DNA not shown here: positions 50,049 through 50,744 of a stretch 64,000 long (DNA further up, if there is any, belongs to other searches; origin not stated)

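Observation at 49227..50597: Membrane-tethered tandem YegP/DUF1508 protein on a long ER/K-type helix and a KPA-rich tract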

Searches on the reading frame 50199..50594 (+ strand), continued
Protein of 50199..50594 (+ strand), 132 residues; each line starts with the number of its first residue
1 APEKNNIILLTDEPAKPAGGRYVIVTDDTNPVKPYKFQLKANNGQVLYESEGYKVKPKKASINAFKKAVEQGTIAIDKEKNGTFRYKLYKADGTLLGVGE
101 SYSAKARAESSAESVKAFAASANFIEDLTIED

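Call 77: fold_search(model_id=the predicted structure, library=pdb)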
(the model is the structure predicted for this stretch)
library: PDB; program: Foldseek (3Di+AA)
matches with E <= 10: 1141; with E <= 0.001: 2
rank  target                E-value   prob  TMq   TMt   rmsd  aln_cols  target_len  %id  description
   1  2k8e_MODEL_1_A        3.5e-07  1.00  0.68  0.77   2.9       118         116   24  Solution NMR Structure of protein of unknown function yegP from E. coli. Ontario Center for Structural Proteom (released 2008-10-14)
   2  2k49_MODEL_1_A        4.2e-06  1.00  0.61  0.67   3.2       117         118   26  Solution NMR structure of UPF0339 protein SO3888 from Shewanella oneidensis. Northeast Structural Genomics Con (released 2008-07-08)
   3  7b5h_AD               2.1e-02  1.00  0.46  0.07   3.6        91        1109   10  Cryo-EM structure of the contractile injection system base plate from Anabaena PCC7120 (released 2022-02-23)
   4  6q2z_MODEL_1_A        4.0e-02  1.00  0.32  0.67   1.3        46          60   28  NMR solution structure of the HVO_2922 protein from Haloferax volcanii (released 2019-06-12)
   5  9asm_B                4.2e-02  0.47  0.23  0.14  20.3       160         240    8  Human Drosha and DGCR8 in complex with Pri-let-7f1 (released 2024-09-04)
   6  3tvv_B                9.8e-02  0.51  0.29  0.19   6.6        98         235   13  Structure of the tandem PH domains of Rtt106 (residues 68-315) (released 2012-02-01)
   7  3u12_A                1.1e-01  0.44  0.25  0.29   9.9       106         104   11  The pleckstrin homology (PH) domain of USP37 (released 2011-11-09)
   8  9asp_B                1.1e-01  0.21  0.22  0.13  20.3       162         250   12  Human Drosha and DGCR8 in complex with Pri-let-7a1 (released 2024-09-04)
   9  3bid_A                1.2e-01  1.00  0.32  0.69   1.1        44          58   25  Crystal structure of the NMB1088 protein from Neisseria meningitidis. Northeast Structural Genomics Consortium target  (released 2007-12-18)
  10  3bid_G                1.4e-01  1.00  0.32  0.68   1.0        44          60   25  Crystal structure of the NMB1088 protein from Neisseria meningitidis. Northeast Structural Genomics Consortium target  (released 2007-12-18)
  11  9asq_B                1.4e-01  0.20  0.23  0.13  20.2       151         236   10  Human Drosha, DGCR8 and SRSF3 in complex with Pri-let-7f1 (released 2024-09-04)
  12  3bid_B                1.5e-01  1.00  0.32  0.69   1.2        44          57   25  Crystal structure of the NMB1088 protein from Neisseria meningitidis. Northeast Structural Genomics Consortium target  (released 2007-12-18)
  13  4xoh_B                1.5e-01  0.30  0.30  0.18  13.4       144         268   10  Mechanistic insights into anchorage of the contractile ring from yeast to humans (released 2015-07-15)
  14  5xir_MODEL_1_A        1.5e-01  0.18  0.24  0.19  10.5       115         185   16  Solution structure for human HSP70 substrate binding domain L542Y mutant (released 2018-05-16)
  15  4eku                  1.7e-01  0.51  0.31  0.15   8.3       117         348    9  Crystal Structure of FERM Domain of Proline-rich Tyrosine Kinase 2 (released 2012-04-25)
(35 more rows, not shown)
